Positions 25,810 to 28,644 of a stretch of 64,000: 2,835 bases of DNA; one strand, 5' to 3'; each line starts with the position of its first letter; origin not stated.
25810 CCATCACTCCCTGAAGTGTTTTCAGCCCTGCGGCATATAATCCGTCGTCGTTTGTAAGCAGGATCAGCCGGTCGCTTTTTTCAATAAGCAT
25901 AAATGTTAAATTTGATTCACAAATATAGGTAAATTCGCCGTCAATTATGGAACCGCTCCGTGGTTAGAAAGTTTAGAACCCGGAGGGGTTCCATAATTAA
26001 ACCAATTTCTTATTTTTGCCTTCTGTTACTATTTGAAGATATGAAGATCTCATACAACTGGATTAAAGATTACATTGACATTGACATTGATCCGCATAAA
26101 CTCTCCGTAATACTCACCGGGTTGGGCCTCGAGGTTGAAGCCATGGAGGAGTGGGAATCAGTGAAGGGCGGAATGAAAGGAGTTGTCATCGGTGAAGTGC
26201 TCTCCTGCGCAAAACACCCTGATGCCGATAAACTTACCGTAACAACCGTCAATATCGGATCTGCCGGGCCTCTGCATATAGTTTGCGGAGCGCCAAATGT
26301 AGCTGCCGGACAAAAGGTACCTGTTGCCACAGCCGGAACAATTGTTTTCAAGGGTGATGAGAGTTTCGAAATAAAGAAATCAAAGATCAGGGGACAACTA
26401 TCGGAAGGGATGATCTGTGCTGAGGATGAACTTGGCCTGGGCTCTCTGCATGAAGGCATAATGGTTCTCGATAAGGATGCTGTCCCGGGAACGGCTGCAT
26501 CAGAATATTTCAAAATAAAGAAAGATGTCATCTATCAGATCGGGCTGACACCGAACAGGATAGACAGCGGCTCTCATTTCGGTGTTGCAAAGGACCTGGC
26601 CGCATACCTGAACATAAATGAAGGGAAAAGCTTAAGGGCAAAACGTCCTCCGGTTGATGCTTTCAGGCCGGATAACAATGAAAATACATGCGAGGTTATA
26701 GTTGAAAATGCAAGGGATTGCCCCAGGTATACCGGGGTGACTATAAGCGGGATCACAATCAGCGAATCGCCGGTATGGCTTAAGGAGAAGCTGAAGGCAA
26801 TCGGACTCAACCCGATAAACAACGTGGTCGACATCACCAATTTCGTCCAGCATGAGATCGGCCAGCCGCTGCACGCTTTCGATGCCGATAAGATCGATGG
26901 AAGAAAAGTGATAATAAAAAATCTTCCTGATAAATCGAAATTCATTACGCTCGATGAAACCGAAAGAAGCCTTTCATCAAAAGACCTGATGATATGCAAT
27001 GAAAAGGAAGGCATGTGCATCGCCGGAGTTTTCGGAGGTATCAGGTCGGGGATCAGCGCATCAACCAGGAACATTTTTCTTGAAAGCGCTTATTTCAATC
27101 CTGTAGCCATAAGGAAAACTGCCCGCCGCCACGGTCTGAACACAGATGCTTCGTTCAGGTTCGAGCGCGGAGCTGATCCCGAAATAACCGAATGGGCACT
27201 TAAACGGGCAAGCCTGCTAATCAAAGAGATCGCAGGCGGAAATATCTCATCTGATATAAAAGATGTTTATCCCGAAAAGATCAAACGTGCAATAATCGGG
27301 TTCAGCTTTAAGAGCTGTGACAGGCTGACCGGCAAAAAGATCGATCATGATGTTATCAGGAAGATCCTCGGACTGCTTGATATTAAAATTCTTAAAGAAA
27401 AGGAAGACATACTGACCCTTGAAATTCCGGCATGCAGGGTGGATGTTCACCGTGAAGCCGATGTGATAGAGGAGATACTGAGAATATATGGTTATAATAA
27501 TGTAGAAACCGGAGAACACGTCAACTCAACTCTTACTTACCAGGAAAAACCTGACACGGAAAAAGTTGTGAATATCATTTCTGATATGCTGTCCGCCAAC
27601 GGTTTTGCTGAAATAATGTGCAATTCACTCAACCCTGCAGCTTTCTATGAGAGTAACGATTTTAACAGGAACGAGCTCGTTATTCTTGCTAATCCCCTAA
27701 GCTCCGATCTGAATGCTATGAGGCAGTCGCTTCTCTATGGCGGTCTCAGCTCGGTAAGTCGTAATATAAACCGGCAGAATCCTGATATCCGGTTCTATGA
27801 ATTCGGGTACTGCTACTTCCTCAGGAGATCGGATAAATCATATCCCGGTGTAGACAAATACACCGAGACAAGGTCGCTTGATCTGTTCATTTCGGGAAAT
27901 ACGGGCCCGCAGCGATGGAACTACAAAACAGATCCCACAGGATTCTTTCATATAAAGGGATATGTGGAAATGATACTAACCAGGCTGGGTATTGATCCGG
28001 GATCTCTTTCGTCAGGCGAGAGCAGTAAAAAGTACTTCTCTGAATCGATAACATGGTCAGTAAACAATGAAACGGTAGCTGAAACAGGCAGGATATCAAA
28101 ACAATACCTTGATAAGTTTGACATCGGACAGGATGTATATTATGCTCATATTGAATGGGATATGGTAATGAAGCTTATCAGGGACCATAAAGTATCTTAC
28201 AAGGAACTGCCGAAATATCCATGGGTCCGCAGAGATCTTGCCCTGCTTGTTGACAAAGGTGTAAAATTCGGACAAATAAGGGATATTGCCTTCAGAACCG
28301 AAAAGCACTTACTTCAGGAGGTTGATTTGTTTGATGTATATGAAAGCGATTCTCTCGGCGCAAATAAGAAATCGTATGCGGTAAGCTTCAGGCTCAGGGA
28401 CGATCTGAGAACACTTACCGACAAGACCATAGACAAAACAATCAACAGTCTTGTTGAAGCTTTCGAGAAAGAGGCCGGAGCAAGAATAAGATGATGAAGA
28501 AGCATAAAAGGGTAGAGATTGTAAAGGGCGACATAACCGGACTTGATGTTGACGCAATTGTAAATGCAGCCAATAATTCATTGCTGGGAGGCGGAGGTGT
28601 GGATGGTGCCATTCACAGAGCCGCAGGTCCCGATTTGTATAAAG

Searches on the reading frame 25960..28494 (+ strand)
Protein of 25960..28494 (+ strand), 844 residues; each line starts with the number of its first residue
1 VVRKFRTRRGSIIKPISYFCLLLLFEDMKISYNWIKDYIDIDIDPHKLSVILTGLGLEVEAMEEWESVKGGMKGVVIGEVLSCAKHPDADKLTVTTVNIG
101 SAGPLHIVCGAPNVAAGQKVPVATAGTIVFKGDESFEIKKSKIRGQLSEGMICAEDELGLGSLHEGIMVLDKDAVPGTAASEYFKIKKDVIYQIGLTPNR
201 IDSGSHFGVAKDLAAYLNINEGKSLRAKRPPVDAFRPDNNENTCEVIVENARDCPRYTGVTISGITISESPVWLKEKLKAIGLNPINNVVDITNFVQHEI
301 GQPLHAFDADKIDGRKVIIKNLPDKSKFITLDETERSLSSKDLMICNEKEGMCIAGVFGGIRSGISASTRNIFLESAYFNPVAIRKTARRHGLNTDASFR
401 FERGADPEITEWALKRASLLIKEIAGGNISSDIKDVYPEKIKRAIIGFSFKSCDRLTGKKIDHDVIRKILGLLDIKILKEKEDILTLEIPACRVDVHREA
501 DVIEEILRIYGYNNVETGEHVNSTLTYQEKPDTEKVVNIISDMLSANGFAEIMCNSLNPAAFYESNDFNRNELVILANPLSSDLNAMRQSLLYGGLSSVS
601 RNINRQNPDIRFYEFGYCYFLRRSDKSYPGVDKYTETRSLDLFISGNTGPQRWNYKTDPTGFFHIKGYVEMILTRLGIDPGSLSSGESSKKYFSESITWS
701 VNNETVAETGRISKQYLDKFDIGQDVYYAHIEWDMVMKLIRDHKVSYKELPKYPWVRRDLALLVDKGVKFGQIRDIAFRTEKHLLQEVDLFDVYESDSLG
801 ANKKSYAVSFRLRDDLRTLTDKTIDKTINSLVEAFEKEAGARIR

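Call 48: search_protein_families(library=pfam, proteins=[window:25960-28494:+], max_evalue=0.00001)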
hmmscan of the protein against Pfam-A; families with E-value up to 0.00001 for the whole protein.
window:25960-28494:+ (844 aa): 5 families
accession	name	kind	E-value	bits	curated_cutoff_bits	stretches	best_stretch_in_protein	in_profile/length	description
PF03483.22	B3_4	-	4.2e-65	219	29.3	1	254-426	2-174/174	B3/4 domain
PF17759.6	tRNA_synthFbeta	-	7.3e-37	127.3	22.4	1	525-732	10-213/214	Phenylalanyl tRNA synthetase beta chain CLM domain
PF03147.19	FDX-ACB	-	1.4e-25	90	31.1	1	751-844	1-94/94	Ferredoxin-fold anticodon binding domain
PF01588.26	tRNA_bind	-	2.1e-21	76.2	27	1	75-178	1-95/96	Putative tRNA binding domain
PF03484.21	B5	-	4.8e-21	75.2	28.6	1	448-512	3-67/67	tRNA synthetase B5 domain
